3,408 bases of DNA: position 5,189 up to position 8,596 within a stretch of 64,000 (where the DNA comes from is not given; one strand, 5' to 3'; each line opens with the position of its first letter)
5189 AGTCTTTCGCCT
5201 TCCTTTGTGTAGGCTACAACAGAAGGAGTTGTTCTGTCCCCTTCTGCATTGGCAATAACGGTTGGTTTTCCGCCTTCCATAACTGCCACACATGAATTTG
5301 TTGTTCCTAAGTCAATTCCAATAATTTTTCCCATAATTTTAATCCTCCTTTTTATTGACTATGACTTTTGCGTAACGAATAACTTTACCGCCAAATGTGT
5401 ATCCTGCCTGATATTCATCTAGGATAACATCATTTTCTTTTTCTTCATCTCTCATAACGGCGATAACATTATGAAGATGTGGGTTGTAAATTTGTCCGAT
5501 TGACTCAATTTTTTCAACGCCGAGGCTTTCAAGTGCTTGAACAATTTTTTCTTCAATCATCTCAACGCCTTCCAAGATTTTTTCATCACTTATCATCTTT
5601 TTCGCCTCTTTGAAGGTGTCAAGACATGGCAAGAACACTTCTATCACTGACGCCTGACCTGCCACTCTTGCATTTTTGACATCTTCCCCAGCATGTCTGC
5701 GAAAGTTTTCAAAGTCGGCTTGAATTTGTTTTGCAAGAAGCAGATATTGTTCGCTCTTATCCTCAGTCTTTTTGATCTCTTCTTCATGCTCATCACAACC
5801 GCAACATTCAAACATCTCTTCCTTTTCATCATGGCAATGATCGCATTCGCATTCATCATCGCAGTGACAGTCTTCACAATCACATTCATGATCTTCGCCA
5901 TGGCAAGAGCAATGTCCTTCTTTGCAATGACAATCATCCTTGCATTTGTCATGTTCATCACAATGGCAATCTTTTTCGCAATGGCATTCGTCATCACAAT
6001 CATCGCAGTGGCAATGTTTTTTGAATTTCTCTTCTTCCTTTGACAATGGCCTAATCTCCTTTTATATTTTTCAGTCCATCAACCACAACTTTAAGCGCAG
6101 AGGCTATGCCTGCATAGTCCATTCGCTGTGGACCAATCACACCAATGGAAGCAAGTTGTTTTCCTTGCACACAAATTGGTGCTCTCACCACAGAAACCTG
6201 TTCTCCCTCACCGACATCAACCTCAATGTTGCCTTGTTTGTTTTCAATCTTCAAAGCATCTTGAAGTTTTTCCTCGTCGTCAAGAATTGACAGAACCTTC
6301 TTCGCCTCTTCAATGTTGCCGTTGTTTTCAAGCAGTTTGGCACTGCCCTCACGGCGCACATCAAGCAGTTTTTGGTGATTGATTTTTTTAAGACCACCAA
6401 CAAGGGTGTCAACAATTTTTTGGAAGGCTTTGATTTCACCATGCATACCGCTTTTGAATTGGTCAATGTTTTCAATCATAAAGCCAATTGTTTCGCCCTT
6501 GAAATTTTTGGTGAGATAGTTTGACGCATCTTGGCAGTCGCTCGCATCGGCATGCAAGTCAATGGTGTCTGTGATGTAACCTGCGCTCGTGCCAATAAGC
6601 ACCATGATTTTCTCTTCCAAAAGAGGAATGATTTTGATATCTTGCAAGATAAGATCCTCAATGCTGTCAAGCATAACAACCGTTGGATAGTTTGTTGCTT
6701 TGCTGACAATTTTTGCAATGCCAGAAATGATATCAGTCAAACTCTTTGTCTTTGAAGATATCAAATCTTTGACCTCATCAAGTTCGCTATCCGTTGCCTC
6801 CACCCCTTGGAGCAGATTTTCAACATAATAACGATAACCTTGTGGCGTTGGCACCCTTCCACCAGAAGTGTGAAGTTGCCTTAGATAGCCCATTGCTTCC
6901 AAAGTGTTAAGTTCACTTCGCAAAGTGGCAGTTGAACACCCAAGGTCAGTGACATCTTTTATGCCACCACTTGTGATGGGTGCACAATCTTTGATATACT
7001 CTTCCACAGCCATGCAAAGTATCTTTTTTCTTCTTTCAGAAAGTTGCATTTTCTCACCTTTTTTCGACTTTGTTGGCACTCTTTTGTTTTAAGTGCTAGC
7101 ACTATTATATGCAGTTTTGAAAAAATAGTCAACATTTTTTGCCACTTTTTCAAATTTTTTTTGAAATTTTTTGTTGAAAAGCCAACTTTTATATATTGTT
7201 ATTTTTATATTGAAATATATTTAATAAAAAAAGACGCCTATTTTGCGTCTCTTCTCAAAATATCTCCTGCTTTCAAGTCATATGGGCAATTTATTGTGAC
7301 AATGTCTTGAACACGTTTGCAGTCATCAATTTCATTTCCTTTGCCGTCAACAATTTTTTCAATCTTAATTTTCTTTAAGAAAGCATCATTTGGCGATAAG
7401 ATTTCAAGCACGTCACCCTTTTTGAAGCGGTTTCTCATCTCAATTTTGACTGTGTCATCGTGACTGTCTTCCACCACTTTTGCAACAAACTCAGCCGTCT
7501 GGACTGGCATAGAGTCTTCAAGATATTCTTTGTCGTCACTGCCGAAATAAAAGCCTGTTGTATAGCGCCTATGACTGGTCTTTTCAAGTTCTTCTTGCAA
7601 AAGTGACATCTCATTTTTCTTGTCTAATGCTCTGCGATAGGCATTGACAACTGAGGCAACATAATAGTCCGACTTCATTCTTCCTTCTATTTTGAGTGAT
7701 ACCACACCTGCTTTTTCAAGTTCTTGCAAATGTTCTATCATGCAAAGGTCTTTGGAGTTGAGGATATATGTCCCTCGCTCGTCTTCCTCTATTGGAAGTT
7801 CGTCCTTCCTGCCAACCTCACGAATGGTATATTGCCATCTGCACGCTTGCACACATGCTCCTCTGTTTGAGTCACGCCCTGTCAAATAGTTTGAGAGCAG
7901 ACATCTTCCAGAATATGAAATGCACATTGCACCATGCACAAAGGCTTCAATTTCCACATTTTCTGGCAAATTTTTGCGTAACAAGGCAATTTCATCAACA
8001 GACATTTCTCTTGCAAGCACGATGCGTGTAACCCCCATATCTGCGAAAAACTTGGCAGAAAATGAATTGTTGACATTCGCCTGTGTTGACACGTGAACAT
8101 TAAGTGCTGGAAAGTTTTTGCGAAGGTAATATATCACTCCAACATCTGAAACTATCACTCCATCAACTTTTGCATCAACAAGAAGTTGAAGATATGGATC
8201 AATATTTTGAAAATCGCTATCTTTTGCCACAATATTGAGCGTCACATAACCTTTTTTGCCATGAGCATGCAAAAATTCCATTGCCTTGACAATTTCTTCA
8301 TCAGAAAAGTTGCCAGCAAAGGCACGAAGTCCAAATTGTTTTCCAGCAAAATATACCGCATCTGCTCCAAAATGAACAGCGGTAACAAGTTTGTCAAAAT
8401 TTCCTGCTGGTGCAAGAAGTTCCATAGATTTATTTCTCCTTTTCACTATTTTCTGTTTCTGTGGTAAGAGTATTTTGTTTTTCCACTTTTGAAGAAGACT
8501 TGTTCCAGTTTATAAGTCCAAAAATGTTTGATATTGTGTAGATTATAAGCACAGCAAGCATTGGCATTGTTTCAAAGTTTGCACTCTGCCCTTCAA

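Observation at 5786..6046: GrpE carries a ~90-residue metallothionein-like Cys/His-rich N-terminal domain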

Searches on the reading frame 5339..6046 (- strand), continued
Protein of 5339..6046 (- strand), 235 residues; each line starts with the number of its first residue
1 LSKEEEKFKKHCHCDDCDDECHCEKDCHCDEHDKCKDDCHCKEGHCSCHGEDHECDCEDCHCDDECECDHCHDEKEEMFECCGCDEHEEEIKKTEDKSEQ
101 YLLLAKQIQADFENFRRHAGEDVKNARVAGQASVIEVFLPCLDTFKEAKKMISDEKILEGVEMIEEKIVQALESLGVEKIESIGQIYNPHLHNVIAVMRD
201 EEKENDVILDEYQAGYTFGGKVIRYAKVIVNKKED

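Call 56: find_encoding_contigs(protein=P0210, flank=10000, max_places=4)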
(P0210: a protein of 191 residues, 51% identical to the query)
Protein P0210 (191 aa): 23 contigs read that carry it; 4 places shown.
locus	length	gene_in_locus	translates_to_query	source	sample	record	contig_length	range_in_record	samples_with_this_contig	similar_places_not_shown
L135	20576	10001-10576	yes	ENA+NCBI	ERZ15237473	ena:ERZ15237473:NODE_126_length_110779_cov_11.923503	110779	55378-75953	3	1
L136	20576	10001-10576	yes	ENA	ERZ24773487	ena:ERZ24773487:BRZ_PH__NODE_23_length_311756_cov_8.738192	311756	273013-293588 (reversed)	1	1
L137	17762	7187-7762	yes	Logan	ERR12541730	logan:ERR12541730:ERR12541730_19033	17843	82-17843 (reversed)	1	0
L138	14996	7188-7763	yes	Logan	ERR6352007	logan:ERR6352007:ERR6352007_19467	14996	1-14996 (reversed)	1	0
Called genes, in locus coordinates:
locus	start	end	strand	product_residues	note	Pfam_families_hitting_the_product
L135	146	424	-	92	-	PF00830:Ribosomal_L28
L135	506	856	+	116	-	PF03780:Asp23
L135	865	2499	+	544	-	PF02734:Dak2, PF21645:FakA-like_M, PF13684:FakA-like_C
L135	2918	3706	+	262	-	PF01479:S4, PF01728:FtsJ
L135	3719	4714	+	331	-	PF01168:Ala_racemase_N, PF00842:Ala_racemase_C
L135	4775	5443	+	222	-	-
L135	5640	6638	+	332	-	PF03462:PCRF, PF00472:RF-1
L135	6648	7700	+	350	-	PF00814:TsaD, PF02543:Carbam_trans_N (weak), PF22521:HypF_C_2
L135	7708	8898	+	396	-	PF01136:Peptidase_U32, PF16325:Peptidase_U32_C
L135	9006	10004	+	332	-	PF01628:HrcA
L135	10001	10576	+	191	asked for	PF01025:GrpE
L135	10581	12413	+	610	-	PF00012:HSP70, PF06723:MreB_Mbl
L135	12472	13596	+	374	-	PF00226:DnaJ, PF01556:DnaJ_C, PF00684:DnaJ_CXXCXGXG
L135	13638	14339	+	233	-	PF20260:PUA_4, PF04452:Methyltrans_RNA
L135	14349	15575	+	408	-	PF00919:UPF0004, PF04055:Radical_SAM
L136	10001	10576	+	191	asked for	PF01025:GrpE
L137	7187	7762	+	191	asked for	PF01025:GrpE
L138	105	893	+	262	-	PF01479:S4, PF01728:FtsJ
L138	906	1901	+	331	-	PF01168:Ala_racemase_N, PF00842:Ala_racemase_C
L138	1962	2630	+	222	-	-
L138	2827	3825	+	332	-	PF03462:PCRF, PF00472:RF-1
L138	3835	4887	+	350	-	PF00814:TsaD, PF02543:Carbam_trans_N (weak), PF22521:HypF_C_2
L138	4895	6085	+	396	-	PF01136:Peptidase_U32, PF16325:Peptidase_U32_C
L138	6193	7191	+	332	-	PF01628:HrcA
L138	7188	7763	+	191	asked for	PF01025:GrpE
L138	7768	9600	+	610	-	PF00012:HSP70, PF06723:MreB_Mbl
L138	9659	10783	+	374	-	PF00226:DnaJ, PF01556:DnaJ_C, PF00684:DnaJ_CXXCXGXG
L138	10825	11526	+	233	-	PF20260:PUA_4, PF04452:Methyltrans_RNA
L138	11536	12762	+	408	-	PF00919:UPF0004, PF04055:Radical_SAM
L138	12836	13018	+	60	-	PF01165:Ribosomal_S21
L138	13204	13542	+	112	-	-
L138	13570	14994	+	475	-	?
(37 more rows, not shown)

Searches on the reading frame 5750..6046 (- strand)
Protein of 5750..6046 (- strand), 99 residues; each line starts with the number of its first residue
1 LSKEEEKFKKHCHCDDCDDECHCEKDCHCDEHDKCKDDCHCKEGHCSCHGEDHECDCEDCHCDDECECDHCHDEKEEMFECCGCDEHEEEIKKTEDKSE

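Call 4: search_protein_families(library=pfam, proteins=[window:5750-6046:-], max_evalue=1)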
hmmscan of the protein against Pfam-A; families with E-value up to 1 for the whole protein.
seq(99 aa): 0 families

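Call 25: search_protein_representatives(protein=window:5750-6046:-)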
Query: 99 residues. Proteins with E-value up to 0.001 (for the whole library): 1; up to 1e-10: 0; up to 1e-30: 0. The best 1 are listed.
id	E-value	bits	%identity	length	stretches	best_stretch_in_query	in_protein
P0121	2.1e-06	43.9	60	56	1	42-81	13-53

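Call 28: find_homologous_proteins(query=window:5777-6022:-, max_evalue=10)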
Query seq(82 aa) (82 aa): 1 proteins with E <= 10 among 7 candidates.
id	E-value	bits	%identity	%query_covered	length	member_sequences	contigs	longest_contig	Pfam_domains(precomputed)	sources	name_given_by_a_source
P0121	5.0e-6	45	49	59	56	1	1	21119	-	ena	-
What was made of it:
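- HMMER finds no relatives of the module alone (calls 25, 28), so the assignment rests on composition and motif.
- Tried and rejected: find_homologous_proteins with the array alone at E<=10 (call 28).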

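Call 42: search_protein_families(library=ncbifam, proteins=[window:5777-6022:-], max_evalue=1)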
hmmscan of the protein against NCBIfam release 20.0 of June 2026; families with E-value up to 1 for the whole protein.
seq(82 aa): 0 families

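Call 43: search_solved_structures(query=window:5777-6022:-, max_evalue=10)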
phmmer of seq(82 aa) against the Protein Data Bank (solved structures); distinct sequences matched with E-value up to 10: 3.
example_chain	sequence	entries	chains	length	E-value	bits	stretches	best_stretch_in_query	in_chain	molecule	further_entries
1ldr_A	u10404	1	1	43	0.0033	20.9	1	32-67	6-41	LOW-DENSITY LIPOPROTEIN RECEPTOR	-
5oyl_D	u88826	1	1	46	0.012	19.1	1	32-67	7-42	Low-density lipoprotein receptor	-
1f5y_A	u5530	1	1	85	0.13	15.7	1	9-67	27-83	LOW-DENSITY LIPOPROTEIN RECEPTOR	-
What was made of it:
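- On Metallothionein (operational definition): PDB phmmer returns only chance LDL-receptor repeats (call 43).
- Tried and rejected: PDB sequence search (call 43).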

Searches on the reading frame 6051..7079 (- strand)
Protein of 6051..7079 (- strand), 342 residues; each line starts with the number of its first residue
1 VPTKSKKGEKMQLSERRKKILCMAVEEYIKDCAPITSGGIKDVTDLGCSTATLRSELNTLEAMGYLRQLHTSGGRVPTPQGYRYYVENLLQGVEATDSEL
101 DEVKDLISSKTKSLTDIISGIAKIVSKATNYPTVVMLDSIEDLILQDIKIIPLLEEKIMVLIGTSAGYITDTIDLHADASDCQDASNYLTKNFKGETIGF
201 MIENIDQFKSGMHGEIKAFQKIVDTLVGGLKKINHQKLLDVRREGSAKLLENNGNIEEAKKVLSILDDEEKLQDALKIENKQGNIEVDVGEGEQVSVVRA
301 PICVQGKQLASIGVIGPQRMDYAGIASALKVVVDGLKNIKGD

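Call 45: search_protein_families(library=pfam, proteins=[window:6051-7079:-], max_evalue=0.00001)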
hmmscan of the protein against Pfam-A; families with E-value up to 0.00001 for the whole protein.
window:6051-7079:- (342 aa): 1 family
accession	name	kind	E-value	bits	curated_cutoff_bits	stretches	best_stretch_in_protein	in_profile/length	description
PF01628.27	HrcA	-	3.2e-29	102.9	22.2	1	116-324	2-213/215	HrcA protein C terminal domain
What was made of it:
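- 6051..7079 (-): hrcA (ORF as listed; the real start is probably ATG 7049). Pfam HrcA, E=3e-29 (call 45).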

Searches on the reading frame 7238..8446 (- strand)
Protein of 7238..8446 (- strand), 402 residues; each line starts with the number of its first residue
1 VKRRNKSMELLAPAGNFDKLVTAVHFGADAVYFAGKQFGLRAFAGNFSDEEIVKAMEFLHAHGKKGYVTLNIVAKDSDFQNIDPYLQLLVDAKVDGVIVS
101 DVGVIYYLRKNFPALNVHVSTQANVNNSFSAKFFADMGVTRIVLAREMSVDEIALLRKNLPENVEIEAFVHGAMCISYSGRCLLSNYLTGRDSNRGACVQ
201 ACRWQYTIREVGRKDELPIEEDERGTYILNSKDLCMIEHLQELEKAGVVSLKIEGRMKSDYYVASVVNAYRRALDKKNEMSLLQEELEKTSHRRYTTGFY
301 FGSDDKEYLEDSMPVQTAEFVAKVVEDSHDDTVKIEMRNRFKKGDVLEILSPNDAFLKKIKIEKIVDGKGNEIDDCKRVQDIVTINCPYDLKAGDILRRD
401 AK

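Call 45: search_protein_families(library=pfam, proteins=[window:7238-8446:-], max_evalue=0.00001)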
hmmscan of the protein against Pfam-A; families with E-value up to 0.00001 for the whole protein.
window:7238-8446:- (402 aa): 2 families
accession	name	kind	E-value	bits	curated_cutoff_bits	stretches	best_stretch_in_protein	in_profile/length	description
PF01136.24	Peptidase_U32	-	7.5e-93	310.5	22.4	1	81-305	3-232/233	Peptidase family U32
PF16325.11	Peptidase_U32_C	-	2.5e-17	63.2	28.2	1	317-398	2-83/83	Peptidase family U32 C-terminal domain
